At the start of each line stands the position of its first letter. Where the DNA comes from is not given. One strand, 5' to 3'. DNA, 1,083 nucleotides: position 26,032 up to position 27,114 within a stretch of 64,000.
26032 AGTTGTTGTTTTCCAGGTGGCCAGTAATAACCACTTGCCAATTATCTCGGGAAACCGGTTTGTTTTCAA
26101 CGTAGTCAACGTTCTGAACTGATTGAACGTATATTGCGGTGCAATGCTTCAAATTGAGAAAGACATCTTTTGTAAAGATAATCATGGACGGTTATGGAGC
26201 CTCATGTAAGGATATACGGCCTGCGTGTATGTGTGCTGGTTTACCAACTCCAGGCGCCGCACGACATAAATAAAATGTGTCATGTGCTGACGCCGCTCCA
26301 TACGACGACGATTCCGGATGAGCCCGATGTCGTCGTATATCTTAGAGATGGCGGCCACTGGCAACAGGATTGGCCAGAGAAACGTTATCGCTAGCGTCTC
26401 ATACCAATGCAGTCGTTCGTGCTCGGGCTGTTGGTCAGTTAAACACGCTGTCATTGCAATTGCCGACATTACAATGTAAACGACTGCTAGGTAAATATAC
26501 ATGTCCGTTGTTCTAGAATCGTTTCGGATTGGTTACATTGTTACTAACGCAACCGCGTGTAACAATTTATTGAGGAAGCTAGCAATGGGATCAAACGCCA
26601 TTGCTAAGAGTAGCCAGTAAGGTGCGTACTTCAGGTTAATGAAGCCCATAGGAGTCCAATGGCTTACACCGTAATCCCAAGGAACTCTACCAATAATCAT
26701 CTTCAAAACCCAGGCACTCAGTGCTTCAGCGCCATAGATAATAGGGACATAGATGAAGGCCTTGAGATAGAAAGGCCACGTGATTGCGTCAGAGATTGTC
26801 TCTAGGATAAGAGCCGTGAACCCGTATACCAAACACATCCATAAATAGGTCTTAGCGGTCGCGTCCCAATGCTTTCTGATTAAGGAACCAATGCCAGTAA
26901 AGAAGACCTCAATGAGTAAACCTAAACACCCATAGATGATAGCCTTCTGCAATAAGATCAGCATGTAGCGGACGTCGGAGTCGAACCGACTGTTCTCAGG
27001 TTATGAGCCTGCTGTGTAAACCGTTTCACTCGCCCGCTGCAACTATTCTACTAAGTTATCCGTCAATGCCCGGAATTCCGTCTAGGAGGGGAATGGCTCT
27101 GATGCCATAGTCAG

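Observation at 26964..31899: Four tRNA genes end exactly 1 nt before the ATG of the next ORF (tRNA-punctuated, leaderless mRNAs?)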

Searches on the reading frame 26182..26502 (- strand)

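Call 6: search_protein_families(library=pfam, proteins=[window:26182-26502:-], max_evalue=0.1)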
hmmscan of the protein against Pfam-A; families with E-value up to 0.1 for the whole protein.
window:26182-26502:- (106 aa): 1 family
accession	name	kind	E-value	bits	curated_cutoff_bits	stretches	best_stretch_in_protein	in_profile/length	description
PF14126.11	DUF4293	-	0.057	14.1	27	1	5-67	89-152/153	Domain of unknown function (DUF4293)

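Call 7: search_protein_families(library=phrogs, proteins=[window:26182-26502:-], max_evalue=0.1)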
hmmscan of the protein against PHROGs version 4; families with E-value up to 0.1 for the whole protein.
window:26182-26502:- (106 aa): 0 families

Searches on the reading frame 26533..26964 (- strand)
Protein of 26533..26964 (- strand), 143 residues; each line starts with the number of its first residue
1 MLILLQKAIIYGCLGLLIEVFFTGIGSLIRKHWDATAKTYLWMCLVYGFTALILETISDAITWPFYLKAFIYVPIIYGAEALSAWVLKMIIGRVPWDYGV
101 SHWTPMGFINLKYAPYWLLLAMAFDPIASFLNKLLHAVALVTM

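Call 6: search_protein_families(library=pfam, proteins=[window:26533-26964:-], max_evalue=0.1)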
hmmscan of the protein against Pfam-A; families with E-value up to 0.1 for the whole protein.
window:26533-26964:- (143 aa): 1 family
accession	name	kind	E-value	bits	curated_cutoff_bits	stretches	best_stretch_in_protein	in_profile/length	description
PF06541.16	ABC_trans_CmpB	-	2.1e-10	41.4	25.9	1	9-124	4-112/151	Putative ABC-transporter type IV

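Call 7: search_protein_families(library=phrogs, proteins=[window:26533-26964:-], max_evalue=0.1)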
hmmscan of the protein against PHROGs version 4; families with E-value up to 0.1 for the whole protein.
window:26533-26964:- (143 aa): 1 family
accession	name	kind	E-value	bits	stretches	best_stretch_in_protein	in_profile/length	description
phrog_20274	-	unknown function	0.0039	18.5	1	37-122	14-102/141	-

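Call 11: find_related_loci(query=window:26533-26964:-, collection=viral_contigs, flank=6000)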
Query window:26533-26964:- (143 aa) in viral_contigs; peptide patterns used: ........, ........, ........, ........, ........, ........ (x = any residue, [..] = any of these).
6 stretches matched a pattern, but none encodes a relative of the query by tblastn (E <= 1e-3).

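Call 15: find_encoding_contigs(protein=window:26533-26964:-, flank=8000, max_places=10)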
Protein window:26533-26964:- (143 aa): 3 contigs read that carry it; 1 place shown.
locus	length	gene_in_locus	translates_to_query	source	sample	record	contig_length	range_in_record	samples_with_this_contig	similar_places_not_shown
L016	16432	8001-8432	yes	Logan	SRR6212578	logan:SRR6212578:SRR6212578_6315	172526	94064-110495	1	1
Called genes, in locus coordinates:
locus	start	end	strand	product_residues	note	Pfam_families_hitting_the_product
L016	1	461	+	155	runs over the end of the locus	PF13671:AAA_33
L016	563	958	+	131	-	-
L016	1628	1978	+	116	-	-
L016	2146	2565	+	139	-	PF18925:DUF5675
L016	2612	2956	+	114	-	-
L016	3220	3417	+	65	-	-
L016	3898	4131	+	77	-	-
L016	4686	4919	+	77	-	-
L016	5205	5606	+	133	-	-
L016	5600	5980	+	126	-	PF01844:HNH (weak)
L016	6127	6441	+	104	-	-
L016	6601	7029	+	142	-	-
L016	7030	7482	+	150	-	-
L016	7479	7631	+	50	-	-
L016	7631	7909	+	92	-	-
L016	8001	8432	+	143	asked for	PF06541:ABC_trans_CmpB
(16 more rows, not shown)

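Call 55: find_homologous_proteins(query=window:26533-26964:-, max_evalue=0.00001)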
Query window:26533-26964:- (143 aa): 67 proteins with E <= 0.00001 among 73 candidates.
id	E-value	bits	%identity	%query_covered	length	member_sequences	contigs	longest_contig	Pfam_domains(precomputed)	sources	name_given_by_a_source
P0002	1.0e-88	313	100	100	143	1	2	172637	PF06541.17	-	-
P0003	1.1e-77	277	87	99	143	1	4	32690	PF06541.17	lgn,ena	-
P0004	3.2e-74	266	81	100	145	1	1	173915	PF06541.17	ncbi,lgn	-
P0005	5.6e-71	256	78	99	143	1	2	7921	PF06541.17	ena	-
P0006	4.5e-68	246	83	87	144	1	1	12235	PF06541.17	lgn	-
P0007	4.9e-68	246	76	100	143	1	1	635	PF06541.17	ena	-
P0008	6.2e-67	242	74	99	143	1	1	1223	PF06541.17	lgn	-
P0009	7.5e-66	239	72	96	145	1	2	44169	PF06541.17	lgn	-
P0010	8.3e-66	239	74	99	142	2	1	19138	PF06541.17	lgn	-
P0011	1.0e-63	232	73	95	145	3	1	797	PF06541.17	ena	-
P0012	3.3e-63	230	72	99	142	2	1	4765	PF06541.17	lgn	-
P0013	4.6e-62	227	71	93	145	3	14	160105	PF06541.17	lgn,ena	-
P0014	6.5e-62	226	69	99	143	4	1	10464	PF06541.17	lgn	-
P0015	7.1e-62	226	68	99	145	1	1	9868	PF06541.17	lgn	-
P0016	9.1e-62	226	69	99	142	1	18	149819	PF06541.17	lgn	-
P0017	1.1e-61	225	69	99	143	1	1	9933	PF06541.17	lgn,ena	-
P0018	1.4e-61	225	70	99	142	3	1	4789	PF06541.17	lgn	-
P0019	7.1e-61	223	68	99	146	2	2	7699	PF06541.17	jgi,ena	-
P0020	1.0e-60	222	69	97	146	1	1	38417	PF06541.17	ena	-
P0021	4.1e-60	220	68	99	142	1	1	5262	PF06541.17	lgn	-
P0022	6.4e-60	220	69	100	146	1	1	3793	PF06541.17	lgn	-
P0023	1.2e-59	219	68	99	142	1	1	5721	PF06541.17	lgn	-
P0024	3.5e-59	217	66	99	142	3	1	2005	PF06541.17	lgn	-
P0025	3.9e-59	217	68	98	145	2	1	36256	PF06541.17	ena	-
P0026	5.3e-59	217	71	91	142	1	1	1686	PF06541.17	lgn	-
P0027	3.8e-58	214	68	99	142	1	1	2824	PF06541.17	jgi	-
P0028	4.1e-58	214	66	99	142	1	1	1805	PF06541.17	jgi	jgi:hypothetical protein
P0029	8.7e-58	213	65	99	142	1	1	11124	PF06541.17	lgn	-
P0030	1.3e-57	212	71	93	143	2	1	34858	PF06541.17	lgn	-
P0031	4.5e-57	210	64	99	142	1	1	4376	PF06541.17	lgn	-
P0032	7.6e-57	210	65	99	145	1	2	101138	PF06541.17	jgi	-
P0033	1.5e-56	209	66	93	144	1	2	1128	PF06541.17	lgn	-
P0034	6.3e-56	207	63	97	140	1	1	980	PF06541.17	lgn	-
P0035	1.1e-55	206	65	97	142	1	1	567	PF06541.17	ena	-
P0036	1.2e-54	203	66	99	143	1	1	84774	PF06541.17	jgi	jgi:uncharacterized membrane protein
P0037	9.7e-54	200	63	92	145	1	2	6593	PF06541.17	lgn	-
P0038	1.3e-53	199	66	94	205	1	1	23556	PF06541.17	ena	-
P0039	6.1e-53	197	66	95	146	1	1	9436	PF06541.17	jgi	-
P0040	8.0e-53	197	66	99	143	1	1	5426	PF06541.17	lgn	-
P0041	1.1e-52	196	65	98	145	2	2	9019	PF06541.17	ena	-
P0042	1.3e-52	196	62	96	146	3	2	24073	PF06541.17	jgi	jgi:hypothetical protein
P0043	5.0e-52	194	61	94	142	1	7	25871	PF06541.17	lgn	-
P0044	7.1e-52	194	62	95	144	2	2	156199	PF06541.17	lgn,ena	-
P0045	1.1e-51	193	65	95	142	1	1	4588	PF06541.17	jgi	jgi:uncharacterized membrane protein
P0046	3.2e-50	188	68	82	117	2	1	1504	PF06541.17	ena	-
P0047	3.7e-50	188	65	99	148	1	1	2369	PF06541.17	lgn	-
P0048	7.6e-50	187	60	98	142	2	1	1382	PF06541.17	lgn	-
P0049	4.6e-49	184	58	96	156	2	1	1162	PF06541.17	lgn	-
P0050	8.4e-49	184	62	99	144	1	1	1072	PF06541.17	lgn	-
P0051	1.1e-48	183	55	94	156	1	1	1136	PF06541.17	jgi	jgi:uncharacterized membrane protein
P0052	7.7e-48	180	61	92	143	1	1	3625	PF06541.17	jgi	jgi:hypothetical protein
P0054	2.7e-44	169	55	97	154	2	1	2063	PF06541.17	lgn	-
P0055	9.9e-44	167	56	94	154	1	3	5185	PF06541.17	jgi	-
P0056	1.4e-43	167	55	99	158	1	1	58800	PF06541.17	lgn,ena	-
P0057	2.5e-43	166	59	92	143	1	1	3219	PF06541.17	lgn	-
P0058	3.5e-42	162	59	84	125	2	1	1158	PF06541.17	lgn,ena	-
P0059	1.1e-41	161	50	99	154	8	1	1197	PF06541.17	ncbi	-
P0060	4.1e-41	159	68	70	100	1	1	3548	PF06541.17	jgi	jgi:uncharacterized membrane protein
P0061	2.4e-40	156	52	92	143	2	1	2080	PF06541.17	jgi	jgi:uncharacterized membrane protein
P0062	1.4e-39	154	51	96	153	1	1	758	PF06541.17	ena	-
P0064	5.5e-37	145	50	96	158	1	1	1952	PF06541.17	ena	-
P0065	7.0e-33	132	52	82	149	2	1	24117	PF06541.17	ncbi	-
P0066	3.2e-32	130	49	98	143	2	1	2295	PF06541.17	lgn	-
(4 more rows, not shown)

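Call 56: find_encoding_contigs(protein=P0004, flank=10000, max_places=2)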
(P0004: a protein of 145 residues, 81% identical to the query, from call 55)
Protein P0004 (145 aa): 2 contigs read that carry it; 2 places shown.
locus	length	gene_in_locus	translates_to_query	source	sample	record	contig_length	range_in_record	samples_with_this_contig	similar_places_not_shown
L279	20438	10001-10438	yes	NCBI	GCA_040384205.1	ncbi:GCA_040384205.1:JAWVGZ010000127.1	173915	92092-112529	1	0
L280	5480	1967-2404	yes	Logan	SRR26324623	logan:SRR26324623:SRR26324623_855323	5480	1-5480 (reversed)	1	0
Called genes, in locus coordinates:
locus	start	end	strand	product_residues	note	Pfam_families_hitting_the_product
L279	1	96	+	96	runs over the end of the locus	-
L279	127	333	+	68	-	-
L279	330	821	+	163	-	-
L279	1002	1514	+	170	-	-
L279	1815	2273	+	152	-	-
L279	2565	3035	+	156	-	PF13671:AAA_33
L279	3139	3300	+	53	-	PF24362:DUF7518 (weak)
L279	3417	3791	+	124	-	-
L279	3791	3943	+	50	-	-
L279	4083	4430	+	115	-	-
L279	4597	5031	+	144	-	PF18925:DUF5675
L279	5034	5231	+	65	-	-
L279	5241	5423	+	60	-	-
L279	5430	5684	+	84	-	-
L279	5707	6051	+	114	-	-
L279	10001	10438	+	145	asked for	PF06541:ABC_trans_CmpB (weak)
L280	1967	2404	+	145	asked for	PF06541:ABC_trans_CmpB (weak)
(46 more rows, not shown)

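Call 57: find_encoding_contigs(protein=P0003, flank=10000, max_places=2)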
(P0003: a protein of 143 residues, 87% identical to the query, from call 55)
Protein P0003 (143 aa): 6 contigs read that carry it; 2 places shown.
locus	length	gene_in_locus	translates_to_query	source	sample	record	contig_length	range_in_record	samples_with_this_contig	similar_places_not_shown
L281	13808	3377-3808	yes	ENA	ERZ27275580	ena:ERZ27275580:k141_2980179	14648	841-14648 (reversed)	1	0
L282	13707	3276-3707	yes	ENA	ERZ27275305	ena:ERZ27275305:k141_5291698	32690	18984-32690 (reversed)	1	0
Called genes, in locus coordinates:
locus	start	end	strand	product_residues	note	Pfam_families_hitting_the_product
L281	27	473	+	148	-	-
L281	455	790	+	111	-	-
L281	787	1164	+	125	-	PF01844:HNH (weak), PF14279:HNH_5 (weak)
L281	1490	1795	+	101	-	-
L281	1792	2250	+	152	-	-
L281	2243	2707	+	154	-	-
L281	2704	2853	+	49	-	-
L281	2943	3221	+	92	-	-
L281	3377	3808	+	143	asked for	PF06541:ABC_trans_CmpB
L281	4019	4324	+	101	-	-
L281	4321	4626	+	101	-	-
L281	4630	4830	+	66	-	-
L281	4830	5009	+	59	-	-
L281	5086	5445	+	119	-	-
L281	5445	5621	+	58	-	-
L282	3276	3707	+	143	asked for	PF06541:ABC_trans_CmpB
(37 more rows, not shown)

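Call 58: find_encoding_contigs(protein=P0013, flank=10000, max_places=2)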
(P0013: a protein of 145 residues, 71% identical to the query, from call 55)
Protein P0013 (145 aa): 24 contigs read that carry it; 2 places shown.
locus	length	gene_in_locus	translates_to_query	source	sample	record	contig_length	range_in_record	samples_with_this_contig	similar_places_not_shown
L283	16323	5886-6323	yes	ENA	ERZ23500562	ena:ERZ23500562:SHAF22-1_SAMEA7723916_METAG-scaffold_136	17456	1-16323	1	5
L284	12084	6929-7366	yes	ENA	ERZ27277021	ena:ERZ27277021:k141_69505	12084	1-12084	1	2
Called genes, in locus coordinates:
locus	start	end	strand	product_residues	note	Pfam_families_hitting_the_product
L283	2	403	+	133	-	?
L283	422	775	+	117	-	-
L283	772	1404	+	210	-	PF18143:HAD_SAK_2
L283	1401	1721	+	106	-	-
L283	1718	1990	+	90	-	-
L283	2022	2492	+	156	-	-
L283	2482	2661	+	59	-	-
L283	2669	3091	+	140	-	PF03412:Peptidase_C39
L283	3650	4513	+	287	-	-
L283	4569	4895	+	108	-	-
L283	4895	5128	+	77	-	-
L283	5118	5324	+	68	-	-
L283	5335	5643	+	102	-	PF00085:Thioredoxin, PF13098:Thioredoxin_2, PF13728:TraF (weak), PF14595:Thioredoxin_9, PF05768:Glrx-like (weak), PF13192:Thioredoxin_3 (weak)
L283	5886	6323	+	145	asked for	PF06541:ABC_trans_CmpB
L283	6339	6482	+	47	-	-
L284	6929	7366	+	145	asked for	PF06541:ABC_trans_CmpB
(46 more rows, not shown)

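Call 59: find_encoding_contigs(protein=P0016, flank=10000, max_places=2)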
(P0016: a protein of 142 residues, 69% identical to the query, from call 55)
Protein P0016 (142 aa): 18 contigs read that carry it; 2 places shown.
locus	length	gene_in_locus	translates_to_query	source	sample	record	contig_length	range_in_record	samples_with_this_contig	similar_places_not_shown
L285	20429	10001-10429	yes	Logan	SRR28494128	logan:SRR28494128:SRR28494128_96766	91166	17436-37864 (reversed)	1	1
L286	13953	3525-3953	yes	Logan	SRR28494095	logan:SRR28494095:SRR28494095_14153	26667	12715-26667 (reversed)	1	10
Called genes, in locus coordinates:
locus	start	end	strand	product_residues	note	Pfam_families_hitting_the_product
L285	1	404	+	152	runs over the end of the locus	-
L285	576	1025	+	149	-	-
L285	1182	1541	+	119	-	PF00072:Response_reg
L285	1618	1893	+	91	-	-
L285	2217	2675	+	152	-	PF18143:HAD_SAK_2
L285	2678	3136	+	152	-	PF13671:AAA_33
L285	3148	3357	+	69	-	-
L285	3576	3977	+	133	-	-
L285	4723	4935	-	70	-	-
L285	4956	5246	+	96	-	-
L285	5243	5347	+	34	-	-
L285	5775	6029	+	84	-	-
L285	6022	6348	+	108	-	-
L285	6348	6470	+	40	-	-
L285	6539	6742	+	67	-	-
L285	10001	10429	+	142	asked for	PF06541:ABC_trans_CmpB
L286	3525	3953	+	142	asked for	PF06541:ABC_trans_CmpB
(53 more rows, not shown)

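Call 64: find_encoding_contigs(protein=P0009, flank=10000, max_places=1)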
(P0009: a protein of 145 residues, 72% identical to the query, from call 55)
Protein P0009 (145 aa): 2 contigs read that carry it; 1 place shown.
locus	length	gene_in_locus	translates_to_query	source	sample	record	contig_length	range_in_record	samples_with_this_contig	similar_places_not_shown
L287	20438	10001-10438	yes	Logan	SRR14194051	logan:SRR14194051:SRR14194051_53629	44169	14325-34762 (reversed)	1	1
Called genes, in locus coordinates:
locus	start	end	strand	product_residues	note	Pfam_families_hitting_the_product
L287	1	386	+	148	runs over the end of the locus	-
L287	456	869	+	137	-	PF00072:Response_reg (weak)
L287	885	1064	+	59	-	-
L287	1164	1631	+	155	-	PF18143:HAD_SAK_2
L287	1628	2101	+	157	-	PF06414:Zeta_toxin (faint), PF13671:AAA_33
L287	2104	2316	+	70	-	-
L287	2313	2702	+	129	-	-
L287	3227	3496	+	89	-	PF04467:DUF483 (faint)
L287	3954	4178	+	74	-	-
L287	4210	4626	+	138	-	PF18925:DUF5675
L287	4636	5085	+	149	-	-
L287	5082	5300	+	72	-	-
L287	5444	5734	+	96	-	-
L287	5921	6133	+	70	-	-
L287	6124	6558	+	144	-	-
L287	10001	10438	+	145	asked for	PF06541:ABC_trans_CmpB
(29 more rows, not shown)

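Call 65: find_encoding_contigs(protein=P0044, flank=10000, max_places=1)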
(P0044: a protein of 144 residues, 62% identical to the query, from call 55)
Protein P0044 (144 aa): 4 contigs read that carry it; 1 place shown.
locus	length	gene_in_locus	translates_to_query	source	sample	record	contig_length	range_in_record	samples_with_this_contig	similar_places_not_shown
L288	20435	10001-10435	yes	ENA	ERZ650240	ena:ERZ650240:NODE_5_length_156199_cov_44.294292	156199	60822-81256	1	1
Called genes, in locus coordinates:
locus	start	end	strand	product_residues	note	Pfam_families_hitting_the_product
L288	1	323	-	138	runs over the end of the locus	-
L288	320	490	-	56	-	-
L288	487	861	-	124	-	-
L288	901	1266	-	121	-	-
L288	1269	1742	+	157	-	-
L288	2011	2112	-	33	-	-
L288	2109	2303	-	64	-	-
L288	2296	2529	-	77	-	-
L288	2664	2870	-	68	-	-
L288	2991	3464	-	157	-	-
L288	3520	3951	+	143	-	-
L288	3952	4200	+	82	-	-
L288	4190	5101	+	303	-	PF01981:PTH2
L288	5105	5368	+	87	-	-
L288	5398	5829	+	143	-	-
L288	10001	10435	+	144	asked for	PF06541:ABC_trans_CmpB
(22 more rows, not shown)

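Call 66: find_encoding_contigs(protein=P0032, flank=10000, max_places=1)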
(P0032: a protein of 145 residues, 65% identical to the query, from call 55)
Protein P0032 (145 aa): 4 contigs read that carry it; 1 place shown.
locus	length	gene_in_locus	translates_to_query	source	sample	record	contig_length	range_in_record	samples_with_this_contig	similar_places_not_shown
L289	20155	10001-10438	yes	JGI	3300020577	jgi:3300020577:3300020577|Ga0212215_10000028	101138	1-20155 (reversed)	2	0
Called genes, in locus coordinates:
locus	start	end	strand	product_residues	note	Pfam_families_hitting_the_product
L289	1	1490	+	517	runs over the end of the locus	PF13229:Beta_helix (faint)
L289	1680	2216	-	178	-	-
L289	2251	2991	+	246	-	-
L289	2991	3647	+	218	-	-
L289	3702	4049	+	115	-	-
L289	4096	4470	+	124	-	PF01981:PTH2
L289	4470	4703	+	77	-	-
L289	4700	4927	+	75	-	-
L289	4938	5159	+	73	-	-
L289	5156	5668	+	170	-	PF08719:NADAR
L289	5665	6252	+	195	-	PF00149:Metallophos (weak), PF12850:Metallophos_2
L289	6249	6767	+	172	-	PF18143:HAD_SAK_2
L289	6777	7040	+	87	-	-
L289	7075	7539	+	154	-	-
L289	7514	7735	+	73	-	-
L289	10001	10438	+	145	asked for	PF06541:ABC_trans_CmpB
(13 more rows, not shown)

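Call 67: find_encoding_contigs(protein=P0036, flank=10000, max_places=1)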
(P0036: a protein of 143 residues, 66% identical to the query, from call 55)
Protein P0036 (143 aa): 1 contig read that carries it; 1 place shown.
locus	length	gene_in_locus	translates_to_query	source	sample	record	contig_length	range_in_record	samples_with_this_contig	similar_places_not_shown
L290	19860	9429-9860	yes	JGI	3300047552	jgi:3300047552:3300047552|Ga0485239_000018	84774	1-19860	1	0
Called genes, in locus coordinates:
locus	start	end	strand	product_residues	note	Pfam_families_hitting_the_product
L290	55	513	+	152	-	-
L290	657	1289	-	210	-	PF13365:Trypsin_2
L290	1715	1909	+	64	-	-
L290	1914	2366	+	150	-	PF13671:AAA_33 (weak)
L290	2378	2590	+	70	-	-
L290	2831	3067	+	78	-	-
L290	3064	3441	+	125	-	-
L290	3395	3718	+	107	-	PF18902:DUF5658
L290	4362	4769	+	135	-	PF18925:DUF5675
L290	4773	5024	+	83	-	-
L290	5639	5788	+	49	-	-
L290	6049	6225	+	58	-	-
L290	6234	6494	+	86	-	-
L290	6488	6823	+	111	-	-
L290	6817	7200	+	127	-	PF01844:HNH (weak)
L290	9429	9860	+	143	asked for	PF06541:ABC_trans_CmpB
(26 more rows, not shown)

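Call 71: find_related_loci(query=P0004, collection=genome_contigs, flank=10000)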
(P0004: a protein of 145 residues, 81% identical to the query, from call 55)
Query P0004 (145 aa) in genome_contigs; peptide patterns used: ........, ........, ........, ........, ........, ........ (x = any residue, [..] = any of these).
71 stretches matched a pattern, but none encodes a relative of the query by tblastn (E <= 1e-3).

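Call 80: search_dna_similar(query=window:26533-26964:-, collection=phages, mode=protein, max_rows=15, max_evalue=0.001)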
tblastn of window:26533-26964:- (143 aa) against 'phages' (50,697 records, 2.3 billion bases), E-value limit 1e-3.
Records with a match: 1; places in all: 1; records where one place covers at least 80% of the query: 1.
Best place of each record, by identity: <60% 1.
By first word of the organism name: Bacteriophage 1.
By host as written in the record: - 1.
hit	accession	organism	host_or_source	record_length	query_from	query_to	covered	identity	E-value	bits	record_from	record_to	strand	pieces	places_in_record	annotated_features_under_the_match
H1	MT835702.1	Bacteriophage sp.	human fecal samples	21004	2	127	88%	31.8%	1e-10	64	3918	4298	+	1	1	record has no annotation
